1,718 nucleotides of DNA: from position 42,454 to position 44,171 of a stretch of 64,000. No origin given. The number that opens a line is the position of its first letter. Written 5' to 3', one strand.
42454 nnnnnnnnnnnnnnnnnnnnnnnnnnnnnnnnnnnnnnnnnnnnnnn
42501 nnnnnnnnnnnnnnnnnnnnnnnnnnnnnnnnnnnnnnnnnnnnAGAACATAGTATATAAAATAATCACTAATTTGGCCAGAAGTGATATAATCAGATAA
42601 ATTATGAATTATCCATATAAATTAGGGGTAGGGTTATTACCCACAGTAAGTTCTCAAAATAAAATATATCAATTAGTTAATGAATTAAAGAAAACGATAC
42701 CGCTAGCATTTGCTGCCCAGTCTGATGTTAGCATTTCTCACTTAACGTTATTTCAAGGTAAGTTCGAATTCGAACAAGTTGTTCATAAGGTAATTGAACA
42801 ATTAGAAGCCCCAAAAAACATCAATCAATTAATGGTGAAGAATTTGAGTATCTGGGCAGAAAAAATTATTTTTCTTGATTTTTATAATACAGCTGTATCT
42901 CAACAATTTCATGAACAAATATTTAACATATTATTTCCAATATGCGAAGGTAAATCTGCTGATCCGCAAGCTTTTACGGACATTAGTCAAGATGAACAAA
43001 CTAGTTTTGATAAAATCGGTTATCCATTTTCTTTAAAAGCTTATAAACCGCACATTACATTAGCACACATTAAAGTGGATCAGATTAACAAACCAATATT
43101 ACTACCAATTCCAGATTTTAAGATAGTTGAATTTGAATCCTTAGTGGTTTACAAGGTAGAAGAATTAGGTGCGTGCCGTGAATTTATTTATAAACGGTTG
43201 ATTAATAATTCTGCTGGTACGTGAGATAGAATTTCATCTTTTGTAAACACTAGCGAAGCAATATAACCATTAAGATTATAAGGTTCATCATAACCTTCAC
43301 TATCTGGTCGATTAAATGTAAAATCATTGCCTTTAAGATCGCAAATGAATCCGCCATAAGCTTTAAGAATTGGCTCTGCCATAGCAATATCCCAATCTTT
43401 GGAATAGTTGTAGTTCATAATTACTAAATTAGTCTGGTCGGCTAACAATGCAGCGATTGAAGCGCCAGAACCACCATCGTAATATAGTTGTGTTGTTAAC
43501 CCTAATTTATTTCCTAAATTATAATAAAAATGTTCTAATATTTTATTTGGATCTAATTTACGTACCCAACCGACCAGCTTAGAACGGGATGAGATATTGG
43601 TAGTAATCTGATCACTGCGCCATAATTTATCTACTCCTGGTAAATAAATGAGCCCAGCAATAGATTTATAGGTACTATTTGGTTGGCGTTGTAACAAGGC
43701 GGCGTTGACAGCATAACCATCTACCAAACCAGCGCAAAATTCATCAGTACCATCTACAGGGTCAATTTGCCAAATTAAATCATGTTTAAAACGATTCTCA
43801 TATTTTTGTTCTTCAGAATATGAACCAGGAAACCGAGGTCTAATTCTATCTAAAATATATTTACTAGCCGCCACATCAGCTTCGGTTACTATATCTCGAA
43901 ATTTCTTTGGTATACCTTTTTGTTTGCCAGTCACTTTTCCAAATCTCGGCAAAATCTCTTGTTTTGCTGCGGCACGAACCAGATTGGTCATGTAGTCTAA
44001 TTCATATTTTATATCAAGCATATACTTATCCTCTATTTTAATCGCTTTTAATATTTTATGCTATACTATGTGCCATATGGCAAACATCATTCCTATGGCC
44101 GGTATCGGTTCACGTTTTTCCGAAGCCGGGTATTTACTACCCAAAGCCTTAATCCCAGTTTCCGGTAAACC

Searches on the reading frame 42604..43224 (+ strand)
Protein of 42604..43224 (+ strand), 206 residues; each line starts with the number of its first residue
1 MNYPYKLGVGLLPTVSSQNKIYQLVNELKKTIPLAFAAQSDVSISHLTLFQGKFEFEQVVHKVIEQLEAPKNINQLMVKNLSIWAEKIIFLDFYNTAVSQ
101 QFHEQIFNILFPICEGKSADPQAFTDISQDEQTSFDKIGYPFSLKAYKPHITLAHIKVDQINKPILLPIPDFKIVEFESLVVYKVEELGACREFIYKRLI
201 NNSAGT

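Call 9: search_protein_families(library=pfam, proteins=[window:42604-43224:+], max_evalue=0.001)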
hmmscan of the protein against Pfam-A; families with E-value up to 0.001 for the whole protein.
window:42604-43224:+ (206 aa): 1 family
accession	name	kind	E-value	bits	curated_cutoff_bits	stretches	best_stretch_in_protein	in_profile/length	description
PF02834.22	LigT_PEase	-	0.00026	21.6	23.3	0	134-157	21-43/87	LigT like Phosphoesterase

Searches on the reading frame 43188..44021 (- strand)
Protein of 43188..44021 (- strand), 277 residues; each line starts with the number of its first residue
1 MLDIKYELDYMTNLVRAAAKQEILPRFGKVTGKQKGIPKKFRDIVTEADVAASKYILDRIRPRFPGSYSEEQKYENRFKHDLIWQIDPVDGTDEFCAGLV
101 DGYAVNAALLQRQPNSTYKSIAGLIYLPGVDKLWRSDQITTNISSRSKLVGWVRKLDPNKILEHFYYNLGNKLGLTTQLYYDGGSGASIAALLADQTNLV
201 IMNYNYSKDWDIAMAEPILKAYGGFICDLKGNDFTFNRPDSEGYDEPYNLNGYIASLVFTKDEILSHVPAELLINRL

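Call 9: search_protein_families(library=pfam, proteins=[window:43188-44021:-], max_evalue=0.001)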
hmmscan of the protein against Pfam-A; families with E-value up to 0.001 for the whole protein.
window:43188-44021:- (277 aa): 1 family
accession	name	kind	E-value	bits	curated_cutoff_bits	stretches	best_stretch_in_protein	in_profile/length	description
PF00459.30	Inositol_P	-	1.9e-23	83.7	27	1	15-241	13-250/271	Inositol monophosphatase family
